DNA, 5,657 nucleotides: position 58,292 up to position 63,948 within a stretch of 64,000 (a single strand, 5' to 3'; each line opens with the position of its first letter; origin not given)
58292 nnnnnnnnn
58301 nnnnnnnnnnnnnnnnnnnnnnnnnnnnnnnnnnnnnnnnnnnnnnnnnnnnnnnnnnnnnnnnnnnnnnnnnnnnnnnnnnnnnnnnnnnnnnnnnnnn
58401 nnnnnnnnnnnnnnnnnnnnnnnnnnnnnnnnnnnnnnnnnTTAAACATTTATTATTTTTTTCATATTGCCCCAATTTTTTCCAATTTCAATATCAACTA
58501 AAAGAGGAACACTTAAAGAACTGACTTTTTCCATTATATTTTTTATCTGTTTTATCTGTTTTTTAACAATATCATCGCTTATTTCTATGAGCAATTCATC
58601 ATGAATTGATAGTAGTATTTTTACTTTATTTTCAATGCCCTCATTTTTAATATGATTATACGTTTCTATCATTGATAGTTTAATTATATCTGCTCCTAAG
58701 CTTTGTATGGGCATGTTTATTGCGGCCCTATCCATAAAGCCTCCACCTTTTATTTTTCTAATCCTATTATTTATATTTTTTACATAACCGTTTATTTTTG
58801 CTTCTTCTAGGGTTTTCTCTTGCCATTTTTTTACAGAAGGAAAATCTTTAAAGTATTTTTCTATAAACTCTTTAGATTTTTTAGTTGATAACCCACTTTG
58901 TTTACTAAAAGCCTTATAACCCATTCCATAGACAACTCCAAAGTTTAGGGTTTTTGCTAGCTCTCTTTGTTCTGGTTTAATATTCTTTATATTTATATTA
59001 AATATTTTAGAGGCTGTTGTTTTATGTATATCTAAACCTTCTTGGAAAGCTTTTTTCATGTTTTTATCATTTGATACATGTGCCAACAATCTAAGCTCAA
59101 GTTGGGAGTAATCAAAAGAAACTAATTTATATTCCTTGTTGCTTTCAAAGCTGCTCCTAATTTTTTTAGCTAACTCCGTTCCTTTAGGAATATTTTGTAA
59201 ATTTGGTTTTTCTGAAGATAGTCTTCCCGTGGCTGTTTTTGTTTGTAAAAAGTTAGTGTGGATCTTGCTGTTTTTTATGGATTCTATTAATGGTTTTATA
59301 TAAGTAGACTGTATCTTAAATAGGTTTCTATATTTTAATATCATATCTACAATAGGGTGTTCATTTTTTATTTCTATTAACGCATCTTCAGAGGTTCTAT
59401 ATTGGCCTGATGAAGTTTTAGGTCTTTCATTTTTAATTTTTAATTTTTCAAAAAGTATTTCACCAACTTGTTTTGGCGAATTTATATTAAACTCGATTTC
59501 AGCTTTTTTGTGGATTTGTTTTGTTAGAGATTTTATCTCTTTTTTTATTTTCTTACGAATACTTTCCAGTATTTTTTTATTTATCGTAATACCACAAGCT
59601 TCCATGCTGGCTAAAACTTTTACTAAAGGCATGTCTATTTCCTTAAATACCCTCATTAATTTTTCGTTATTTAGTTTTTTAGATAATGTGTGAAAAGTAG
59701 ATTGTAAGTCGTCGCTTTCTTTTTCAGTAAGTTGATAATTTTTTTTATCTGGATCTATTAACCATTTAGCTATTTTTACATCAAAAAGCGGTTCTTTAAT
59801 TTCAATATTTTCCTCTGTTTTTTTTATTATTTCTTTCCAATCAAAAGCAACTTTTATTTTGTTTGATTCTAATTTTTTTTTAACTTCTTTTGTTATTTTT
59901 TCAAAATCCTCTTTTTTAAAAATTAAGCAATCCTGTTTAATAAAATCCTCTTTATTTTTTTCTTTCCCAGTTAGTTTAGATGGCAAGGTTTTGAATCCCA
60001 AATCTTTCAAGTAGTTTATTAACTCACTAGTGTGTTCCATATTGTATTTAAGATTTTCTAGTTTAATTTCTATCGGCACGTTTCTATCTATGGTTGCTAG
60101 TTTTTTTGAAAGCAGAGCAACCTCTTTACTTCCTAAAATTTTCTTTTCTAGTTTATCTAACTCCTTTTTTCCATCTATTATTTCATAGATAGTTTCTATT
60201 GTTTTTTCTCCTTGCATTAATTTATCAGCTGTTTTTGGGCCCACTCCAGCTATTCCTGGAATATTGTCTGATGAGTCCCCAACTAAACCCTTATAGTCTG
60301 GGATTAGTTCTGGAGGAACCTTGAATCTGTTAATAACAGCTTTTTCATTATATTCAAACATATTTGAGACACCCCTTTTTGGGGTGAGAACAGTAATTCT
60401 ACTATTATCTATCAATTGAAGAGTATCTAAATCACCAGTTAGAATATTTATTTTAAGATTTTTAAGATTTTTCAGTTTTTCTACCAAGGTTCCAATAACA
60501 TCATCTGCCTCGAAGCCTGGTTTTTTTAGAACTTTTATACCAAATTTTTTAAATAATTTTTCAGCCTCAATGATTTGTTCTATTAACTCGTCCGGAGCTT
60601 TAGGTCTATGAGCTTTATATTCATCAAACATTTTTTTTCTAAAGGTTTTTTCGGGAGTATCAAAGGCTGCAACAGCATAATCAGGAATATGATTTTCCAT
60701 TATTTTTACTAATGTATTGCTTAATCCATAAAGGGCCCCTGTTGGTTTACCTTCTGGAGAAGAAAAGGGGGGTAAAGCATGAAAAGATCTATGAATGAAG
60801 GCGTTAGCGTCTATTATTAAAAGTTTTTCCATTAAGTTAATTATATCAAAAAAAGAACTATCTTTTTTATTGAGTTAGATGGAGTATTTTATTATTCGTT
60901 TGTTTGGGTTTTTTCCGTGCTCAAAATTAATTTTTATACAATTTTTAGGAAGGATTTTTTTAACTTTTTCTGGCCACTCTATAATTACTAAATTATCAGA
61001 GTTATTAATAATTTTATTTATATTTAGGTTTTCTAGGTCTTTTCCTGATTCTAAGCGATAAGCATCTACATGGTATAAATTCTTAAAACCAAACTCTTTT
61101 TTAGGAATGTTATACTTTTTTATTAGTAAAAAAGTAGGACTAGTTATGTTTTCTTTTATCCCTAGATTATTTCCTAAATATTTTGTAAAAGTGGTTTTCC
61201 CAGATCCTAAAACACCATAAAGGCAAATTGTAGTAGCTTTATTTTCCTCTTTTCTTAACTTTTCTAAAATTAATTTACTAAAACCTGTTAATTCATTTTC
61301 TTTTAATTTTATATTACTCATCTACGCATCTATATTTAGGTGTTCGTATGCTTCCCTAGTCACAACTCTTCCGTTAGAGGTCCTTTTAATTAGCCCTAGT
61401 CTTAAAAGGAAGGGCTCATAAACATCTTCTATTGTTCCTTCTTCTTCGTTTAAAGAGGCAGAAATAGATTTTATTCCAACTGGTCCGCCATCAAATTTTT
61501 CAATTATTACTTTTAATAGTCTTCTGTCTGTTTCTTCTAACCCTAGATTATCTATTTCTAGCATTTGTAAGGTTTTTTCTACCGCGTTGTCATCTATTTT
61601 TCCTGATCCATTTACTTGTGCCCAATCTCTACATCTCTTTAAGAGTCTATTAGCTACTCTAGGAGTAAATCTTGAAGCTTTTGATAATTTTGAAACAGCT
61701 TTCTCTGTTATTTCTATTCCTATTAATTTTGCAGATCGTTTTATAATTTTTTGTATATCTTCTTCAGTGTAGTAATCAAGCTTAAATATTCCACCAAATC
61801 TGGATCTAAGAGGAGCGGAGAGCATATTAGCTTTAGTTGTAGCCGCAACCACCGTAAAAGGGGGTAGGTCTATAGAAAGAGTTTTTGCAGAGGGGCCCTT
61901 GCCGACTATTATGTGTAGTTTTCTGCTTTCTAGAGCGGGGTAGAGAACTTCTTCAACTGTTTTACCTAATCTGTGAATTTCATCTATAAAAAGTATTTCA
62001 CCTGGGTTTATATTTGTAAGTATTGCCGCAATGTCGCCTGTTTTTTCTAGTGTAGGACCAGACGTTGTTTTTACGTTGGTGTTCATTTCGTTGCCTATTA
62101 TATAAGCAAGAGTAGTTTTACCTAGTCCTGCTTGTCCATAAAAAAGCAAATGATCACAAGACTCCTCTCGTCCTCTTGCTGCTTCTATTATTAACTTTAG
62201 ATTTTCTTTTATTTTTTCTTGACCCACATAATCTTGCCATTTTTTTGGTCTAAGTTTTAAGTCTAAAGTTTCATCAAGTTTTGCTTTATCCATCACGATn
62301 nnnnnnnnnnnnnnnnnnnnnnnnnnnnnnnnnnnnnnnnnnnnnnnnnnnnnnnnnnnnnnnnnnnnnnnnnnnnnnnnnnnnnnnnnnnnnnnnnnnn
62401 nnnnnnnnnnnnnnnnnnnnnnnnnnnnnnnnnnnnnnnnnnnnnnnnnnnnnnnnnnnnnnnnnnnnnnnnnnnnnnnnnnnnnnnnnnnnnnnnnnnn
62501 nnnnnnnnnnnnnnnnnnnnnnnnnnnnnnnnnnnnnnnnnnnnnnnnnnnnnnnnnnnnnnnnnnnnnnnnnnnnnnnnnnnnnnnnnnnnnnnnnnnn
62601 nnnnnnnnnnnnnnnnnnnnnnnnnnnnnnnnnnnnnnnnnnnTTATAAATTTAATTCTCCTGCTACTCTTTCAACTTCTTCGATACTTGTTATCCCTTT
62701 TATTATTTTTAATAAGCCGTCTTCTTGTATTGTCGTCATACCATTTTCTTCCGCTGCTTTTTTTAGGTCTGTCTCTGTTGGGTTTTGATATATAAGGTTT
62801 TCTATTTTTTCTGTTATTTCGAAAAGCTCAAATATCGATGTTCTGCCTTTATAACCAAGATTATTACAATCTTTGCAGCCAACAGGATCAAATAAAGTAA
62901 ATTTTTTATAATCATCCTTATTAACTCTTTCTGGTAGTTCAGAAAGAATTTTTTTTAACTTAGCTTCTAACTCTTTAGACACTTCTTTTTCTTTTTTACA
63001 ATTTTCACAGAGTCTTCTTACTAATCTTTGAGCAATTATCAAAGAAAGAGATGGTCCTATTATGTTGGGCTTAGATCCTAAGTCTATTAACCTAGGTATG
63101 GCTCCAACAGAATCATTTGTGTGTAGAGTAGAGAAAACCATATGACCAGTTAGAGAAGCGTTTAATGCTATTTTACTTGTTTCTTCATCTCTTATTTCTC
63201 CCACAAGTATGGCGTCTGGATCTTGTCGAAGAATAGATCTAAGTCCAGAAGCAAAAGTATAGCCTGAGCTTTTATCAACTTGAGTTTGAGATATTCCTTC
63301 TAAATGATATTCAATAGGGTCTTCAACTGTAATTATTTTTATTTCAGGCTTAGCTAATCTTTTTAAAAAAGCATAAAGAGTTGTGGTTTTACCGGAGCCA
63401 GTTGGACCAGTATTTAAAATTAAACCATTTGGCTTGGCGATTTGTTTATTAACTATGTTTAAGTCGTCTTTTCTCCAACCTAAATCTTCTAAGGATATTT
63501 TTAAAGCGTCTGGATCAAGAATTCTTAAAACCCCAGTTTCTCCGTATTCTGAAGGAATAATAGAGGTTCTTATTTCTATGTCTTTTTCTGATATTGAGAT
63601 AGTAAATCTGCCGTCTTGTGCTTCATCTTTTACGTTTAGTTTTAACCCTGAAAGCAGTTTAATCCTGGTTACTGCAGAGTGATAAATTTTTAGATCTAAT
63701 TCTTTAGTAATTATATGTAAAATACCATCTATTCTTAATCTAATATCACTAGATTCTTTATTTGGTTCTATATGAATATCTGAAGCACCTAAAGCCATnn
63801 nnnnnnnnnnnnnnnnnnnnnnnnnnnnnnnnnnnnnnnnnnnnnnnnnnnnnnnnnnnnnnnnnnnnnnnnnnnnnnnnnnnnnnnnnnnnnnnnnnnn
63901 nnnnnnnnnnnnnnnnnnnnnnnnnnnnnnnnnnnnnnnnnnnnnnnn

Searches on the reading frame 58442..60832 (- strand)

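Call 32: search_protein_families(library=pfam, proteins=[window:58442-60832:-], max_evalue=0.0001)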
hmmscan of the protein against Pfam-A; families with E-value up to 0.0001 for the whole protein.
window:58442-60832:- (796 aa): 3 families
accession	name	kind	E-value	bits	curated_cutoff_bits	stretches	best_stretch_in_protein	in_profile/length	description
PF00476.26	DNA_pol_A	-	7.3e-127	423.9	34.3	1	420-788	2-380/381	DNA polymerase family A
PF02739.22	5_3_exonuc_N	-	4.4e-50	170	34.3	1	3-170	1-163/164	5'-3' exonuclease, N-terminal resolvase-like domain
PF01367.25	5_3_exonuc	-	8.6e-28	97.1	40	1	172-265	1-93/97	5'-3' exonuclease, C-terminal SAM fold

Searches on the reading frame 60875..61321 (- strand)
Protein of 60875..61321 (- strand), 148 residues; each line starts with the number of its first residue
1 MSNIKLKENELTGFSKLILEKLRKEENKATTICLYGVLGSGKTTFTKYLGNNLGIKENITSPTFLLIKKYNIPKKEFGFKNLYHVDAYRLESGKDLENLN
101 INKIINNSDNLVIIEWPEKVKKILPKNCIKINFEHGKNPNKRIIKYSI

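Call 32: search_protein_families(library=pfam, proteins=[window:60875-61321:-], max_evalue=0.0001)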
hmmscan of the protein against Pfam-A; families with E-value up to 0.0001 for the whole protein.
window:60875-61321:- (148 aa): 1 family
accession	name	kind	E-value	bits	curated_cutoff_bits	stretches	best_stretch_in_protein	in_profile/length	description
PF02367.23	TsaE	-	1.6e-33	115.8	26.6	1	19-139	11-124/128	Threonylcarbamoyl adenosine biosynthesis protein TsaE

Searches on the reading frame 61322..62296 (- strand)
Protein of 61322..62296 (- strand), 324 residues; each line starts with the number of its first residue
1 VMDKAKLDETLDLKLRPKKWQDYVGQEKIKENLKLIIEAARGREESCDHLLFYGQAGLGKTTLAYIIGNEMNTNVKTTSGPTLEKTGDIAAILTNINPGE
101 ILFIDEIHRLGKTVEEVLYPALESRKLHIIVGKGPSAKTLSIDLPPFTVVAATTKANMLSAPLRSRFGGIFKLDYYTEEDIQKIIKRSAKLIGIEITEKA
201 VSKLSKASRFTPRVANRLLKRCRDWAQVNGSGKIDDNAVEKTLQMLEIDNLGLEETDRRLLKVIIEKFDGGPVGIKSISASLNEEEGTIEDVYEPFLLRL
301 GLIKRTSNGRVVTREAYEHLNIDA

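Call 32: search_protein_families(library=pfam, proteins=[window:61322-62296:-], max_evalue=0.0001)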
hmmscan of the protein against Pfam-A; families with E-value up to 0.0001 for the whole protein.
window:61322-62296:- (324 aa): 6 families
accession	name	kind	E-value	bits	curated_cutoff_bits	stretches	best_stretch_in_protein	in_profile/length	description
PF05496.18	RuvB_N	-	2.1e-69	232.8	27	1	15-172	1-158/159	Holliday junction DNA helicase RuvB P-loop domain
PF05491.19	RuvB_C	-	7.6e-27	93.5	24.7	1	251-321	2-72/72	RuvB C-terminal winged helix domain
PF17864.7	AAA_lid_4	-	1.1e-25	89.6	27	1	176-249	1-74/74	RuvB AAA lid domain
PF00004.35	AAA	-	3.1e-18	66.9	21.2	1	50-174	1-130/131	ATPase family associated with various cellular activities (AAA)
PF07728.20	AAA_5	-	7.4e-10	39.4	22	1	49-167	1-139/139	AAA domain (dynein-related subfamily)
PF06068.19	TIP49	-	4.4e-05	23.2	23.8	0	19-76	21-79/347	TIP49 P-loop domain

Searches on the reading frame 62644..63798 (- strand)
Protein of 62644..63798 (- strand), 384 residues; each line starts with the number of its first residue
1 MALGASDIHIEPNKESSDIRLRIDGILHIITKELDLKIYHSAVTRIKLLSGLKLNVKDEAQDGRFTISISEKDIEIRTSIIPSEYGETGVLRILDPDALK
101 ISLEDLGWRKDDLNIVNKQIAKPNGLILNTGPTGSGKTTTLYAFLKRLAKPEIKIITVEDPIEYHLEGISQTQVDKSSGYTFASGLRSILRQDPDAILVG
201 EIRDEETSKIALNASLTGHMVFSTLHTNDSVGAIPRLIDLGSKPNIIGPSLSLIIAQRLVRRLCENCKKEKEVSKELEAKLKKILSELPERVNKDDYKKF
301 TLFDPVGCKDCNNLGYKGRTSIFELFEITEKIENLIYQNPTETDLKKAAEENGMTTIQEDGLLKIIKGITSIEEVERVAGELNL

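Call 32: search_protein_families(library=pfam, proteins=[window:62644-63798:-], max_evalue=0.0001)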
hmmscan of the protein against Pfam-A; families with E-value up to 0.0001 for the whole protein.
window:62644-63798:- (384 aa): 1 family
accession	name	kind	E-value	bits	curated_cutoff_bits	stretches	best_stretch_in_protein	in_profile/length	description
PF00437.27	T2SSE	-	1.2e-114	383.3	24.9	1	3-377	22-370/370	Type II/IV secretion system protein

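Call 75: find_encoding_contigs(protein=window:62644-63798:-, flank=10000, max_places=2)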
Protein window:62644-63798:- (384 aa): no gene with exactly this product is on record in the collection.
